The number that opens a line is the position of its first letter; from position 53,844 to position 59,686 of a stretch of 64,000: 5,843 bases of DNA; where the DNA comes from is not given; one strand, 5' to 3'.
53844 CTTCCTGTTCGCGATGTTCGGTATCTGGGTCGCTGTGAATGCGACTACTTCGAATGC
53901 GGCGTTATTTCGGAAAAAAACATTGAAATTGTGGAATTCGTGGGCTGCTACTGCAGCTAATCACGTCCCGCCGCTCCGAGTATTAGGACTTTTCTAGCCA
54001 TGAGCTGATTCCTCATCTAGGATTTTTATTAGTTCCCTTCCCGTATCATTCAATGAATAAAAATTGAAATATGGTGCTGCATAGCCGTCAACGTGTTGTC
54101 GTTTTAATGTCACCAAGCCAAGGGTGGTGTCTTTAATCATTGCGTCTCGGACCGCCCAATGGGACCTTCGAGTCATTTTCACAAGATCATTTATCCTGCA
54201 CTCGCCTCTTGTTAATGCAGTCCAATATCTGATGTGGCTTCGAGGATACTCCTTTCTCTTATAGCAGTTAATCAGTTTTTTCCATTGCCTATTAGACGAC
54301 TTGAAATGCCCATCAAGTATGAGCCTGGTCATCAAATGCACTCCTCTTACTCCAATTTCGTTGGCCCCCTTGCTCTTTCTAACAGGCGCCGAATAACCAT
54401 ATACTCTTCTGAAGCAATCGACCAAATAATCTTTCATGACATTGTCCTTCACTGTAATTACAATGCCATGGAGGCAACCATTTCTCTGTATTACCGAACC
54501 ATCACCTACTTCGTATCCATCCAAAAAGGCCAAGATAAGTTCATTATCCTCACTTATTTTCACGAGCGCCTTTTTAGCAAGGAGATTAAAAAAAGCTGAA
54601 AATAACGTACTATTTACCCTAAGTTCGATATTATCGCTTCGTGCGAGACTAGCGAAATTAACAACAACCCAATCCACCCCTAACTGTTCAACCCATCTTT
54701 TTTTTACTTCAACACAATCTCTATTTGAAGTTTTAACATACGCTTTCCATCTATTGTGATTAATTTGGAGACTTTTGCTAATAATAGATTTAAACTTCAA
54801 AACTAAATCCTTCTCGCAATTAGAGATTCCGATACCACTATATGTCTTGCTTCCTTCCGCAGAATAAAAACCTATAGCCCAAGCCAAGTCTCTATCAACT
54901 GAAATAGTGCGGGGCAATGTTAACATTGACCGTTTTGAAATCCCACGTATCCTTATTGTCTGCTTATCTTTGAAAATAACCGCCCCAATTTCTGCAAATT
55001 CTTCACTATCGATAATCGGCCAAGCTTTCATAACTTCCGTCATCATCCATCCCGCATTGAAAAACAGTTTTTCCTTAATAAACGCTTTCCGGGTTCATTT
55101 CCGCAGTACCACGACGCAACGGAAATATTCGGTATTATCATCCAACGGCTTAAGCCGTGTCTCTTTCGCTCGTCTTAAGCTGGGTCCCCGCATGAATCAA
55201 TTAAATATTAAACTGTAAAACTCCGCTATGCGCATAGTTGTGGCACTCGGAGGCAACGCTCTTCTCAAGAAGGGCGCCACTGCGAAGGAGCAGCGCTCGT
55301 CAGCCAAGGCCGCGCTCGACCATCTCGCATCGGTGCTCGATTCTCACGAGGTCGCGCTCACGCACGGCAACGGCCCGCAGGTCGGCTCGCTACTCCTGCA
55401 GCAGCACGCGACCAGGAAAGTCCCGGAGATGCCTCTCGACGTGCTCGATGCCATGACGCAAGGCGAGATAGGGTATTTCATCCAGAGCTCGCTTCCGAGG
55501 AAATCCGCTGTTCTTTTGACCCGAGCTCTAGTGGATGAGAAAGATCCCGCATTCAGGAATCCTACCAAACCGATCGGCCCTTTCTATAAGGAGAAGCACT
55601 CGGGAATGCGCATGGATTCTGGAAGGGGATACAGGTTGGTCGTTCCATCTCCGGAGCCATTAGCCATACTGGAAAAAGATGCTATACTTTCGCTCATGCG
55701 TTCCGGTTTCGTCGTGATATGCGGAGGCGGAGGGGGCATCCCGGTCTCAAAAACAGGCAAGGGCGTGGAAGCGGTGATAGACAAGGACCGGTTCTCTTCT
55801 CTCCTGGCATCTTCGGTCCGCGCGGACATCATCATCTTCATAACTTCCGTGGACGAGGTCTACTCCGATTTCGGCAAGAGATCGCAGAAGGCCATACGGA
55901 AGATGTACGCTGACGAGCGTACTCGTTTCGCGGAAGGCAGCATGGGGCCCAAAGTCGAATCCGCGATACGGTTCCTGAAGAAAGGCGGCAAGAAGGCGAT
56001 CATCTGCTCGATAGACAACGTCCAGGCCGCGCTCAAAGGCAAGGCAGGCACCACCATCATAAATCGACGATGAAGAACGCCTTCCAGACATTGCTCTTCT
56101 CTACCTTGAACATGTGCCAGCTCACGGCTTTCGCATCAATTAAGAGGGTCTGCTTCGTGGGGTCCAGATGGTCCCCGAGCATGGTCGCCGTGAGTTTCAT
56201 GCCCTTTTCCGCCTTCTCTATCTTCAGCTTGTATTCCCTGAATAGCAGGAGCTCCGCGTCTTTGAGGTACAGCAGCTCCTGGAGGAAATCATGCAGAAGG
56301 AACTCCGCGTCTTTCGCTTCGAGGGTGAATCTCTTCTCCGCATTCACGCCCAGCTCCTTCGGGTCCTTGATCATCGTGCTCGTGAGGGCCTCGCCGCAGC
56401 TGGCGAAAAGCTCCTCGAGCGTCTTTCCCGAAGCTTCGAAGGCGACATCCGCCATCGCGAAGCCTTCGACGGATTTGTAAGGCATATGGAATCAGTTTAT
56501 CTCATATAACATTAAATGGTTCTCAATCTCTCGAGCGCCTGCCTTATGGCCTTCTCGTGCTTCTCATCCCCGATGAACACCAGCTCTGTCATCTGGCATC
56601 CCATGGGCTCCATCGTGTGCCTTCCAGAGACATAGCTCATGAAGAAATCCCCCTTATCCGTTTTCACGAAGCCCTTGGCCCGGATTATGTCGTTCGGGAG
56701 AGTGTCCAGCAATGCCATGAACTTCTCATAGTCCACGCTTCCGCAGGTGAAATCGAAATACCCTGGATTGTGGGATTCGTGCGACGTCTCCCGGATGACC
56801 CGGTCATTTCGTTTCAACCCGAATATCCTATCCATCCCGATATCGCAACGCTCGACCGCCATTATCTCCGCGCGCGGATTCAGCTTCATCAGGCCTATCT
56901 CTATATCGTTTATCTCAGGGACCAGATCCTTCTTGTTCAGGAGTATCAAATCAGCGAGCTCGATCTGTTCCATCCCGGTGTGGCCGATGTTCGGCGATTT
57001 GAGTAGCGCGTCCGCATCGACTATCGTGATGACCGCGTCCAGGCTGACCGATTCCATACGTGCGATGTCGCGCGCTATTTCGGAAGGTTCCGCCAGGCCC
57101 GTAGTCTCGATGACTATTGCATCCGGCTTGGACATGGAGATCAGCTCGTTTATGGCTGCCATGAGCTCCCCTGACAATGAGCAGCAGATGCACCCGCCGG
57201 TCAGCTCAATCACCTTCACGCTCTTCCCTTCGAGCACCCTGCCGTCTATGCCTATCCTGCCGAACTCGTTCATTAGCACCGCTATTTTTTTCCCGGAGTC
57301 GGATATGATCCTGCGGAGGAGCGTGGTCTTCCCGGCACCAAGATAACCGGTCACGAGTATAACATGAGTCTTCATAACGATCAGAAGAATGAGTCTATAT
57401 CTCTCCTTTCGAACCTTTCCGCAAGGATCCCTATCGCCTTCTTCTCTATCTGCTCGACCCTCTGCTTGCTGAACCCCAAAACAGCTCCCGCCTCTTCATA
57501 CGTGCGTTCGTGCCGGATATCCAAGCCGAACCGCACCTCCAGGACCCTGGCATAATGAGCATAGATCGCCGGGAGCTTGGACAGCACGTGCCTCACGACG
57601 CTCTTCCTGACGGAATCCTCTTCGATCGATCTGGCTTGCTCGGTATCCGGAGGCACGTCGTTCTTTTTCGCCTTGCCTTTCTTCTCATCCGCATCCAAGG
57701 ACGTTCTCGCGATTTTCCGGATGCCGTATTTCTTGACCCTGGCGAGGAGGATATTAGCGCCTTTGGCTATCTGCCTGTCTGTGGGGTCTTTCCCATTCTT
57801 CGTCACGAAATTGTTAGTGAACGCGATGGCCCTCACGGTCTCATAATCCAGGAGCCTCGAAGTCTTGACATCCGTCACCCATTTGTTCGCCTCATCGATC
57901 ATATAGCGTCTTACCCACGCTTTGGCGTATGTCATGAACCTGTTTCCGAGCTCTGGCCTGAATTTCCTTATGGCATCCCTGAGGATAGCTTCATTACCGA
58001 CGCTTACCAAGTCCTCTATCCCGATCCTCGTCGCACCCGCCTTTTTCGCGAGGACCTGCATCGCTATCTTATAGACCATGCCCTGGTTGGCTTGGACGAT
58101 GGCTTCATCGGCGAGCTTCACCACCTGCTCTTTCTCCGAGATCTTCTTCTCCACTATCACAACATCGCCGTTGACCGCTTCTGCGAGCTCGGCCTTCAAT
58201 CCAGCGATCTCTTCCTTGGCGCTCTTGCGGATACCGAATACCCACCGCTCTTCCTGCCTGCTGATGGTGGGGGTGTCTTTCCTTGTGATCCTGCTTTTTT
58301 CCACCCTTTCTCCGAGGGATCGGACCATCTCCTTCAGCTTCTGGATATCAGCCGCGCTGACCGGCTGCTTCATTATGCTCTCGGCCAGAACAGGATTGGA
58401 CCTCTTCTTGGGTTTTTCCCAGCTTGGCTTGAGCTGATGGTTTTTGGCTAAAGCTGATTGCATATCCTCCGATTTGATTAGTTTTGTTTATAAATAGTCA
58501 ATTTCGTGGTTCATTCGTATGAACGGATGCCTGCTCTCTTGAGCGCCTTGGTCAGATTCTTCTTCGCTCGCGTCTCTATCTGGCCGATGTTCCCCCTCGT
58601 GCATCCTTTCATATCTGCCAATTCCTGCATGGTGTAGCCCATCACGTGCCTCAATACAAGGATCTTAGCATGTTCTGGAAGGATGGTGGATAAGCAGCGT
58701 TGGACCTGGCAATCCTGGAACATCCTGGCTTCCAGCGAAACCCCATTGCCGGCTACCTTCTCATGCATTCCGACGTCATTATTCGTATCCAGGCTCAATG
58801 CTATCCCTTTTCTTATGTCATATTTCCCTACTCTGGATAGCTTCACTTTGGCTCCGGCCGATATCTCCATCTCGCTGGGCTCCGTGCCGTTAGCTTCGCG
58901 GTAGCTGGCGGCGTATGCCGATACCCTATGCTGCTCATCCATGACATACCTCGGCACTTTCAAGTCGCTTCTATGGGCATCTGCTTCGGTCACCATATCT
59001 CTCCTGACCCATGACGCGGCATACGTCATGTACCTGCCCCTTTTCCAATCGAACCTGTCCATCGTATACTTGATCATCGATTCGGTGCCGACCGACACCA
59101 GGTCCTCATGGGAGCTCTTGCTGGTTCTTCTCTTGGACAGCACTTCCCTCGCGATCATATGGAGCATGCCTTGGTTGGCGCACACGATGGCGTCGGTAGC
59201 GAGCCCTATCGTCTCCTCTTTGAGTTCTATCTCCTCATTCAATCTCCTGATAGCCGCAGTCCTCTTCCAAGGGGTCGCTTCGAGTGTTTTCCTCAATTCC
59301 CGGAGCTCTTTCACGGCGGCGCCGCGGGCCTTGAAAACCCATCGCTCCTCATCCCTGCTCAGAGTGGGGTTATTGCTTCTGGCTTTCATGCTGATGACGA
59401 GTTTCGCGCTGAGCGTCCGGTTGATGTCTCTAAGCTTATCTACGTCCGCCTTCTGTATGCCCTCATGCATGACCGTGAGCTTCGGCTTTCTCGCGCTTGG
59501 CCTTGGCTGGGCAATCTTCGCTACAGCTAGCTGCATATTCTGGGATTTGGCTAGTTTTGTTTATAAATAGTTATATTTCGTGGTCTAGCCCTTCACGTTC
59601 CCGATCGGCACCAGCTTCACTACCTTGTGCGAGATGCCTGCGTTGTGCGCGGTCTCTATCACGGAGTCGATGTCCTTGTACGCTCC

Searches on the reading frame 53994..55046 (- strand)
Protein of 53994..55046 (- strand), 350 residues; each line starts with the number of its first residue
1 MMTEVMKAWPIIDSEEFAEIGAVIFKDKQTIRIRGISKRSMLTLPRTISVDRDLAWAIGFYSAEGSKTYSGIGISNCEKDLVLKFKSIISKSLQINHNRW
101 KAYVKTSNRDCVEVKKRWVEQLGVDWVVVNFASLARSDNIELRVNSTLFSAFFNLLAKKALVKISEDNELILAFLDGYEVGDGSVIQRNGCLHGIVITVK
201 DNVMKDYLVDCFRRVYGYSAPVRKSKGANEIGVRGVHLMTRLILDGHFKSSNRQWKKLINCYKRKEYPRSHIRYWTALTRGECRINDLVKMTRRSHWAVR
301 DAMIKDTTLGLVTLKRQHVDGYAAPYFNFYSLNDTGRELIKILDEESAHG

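Call 87: search_protein_families(library=pfam, proteins=[window:53994-55046:-], max_evalue=0.001)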
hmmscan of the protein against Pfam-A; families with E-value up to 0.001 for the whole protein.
window:53994-55046:- (350 aa): 1 family
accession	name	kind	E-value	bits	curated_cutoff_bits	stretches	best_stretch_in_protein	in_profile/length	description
PF14528.11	LAGLIDADG_3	-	5.6e-05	23.8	22.5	0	54-110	4-62/82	LAGLIDADG-like domain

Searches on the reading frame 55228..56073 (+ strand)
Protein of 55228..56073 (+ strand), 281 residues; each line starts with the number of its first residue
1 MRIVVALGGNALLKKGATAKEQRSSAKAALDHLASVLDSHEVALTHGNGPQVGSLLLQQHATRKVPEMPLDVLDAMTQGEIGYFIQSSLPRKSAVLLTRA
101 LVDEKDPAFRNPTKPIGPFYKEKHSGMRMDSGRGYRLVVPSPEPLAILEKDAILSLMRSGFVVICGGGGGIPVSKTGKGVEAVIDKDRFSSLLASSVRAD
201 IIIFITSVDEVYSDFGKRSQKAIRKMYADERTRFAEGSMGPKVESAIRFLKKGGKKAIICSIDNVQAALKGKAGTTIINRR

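Call 87: search_protein_families(library=pfam, proteins=[window:55228-56073:+], max_evalue=0.001)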
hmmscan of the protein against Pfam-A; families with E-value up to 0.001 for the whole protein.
window:55228-56073:+ (281 aa): 1 family
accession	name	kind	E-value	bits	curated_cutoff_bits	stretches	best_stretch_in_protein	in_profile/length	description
PF00696.33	AA_kinase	-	9.6e-28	97.9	24.9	1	1-261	1-234/234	Amino acid kinase family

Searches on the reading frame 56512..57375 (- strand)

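Call 87: search_protein_families(library=pfam, proteins=[window:56512-57375:-], max_evalue=0.001)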
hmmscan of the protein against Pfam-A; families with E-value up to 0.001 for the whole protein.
window:56512-57375:- (287 aa): 3 families
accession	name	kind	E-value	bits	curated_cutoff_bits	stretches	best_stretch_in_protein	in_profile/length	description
PF02492.25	cobW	-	2.7e-47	161.1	20.7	1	5-171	2-178/180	CobW/HypB/UreG, nucleotide-binding domain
PF07683.19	CobW_C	-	3.6e-09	36.8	22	1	213-284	11-93/94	Cobalamin synthesis protein cobW C-terminal domain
PF25199.1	nSTAND_NTPase5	-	0.00057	20.2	34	0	3-28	41-66/145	Novel STAND NTPase 5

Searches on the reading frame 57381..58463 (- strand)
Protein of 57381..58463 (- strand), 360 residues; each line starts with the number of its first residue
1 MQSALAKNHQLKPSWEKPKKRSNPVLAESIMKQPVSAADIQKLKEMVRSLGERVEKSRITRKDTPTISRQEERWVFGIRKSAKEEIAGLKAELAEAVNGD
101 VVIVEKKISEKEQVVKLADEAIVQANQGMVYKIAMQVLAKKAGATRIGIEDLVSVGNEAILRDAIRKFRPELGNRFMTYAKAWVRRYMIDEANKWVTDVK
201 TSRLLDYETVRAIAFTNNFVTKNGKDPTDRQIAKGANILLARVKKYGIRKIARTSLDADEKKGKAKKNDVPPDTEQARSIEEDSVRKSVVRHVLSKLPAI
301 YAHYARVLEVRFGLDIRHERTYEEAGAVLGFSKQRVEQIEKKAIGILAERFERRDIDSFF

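Call 87: search_protein_families(library=pfam, proteins=[window:57381-58463:-], max_evalue=0.001)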
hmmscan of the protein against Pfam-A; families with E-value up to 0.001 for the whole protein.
window:57381-58463:- (360 aa): 2 families
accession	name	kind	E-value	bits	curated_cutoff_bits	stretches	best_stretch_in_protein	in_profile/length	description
PF04542.20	Sigma70_r2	-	1.2e-08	35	24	1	122-192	1-65/71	Sigma-70 region 2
PF04545.22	Sigma70_r4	-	1.6e-07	31.1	24.1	1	306-344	11-45/50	Sigma-70, region 4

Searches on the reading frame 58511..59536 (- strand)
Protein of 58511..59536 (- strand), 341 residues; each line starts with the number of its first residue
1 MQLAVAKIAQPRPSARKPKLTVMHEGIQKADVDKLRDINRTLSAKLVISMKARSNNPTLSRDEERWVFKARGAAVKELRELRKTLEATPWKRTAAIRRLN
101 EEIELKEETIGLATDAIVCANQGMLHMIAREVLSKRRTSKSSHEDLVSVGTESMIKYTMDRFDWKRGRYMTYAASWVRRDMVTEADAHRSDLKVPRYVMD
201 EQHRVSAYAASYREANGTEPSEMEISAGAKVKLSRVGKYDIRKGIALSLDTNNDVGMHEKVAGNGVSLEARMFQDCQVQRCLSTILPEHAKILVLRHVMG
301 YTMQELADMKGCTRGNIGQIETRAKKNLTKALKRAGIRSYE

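Call 87: search_protein_families(library=pfam, proteins=[window:58511-59536:-], max_evalue=0.001)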
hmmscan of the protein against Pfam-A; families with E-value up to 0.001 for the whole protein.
window:58511-59536:- (341 aa): 3 families
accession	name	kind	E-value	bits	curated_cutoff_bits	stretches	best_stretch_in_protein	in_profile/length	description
PF04545.22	Sigma70_r4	-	1e-07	31.8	24.1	1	282-328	2-48/50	Sigma-70, region 4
PF08281.18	Sigma70_r4_2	-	6.1e-05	23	25.7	1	277-328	3-54/54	Sigma-70, region 4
PF04542.20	Sigma70_r2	-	0.0002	21.5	24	1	121-184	5-64/71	Sigma-70 region 2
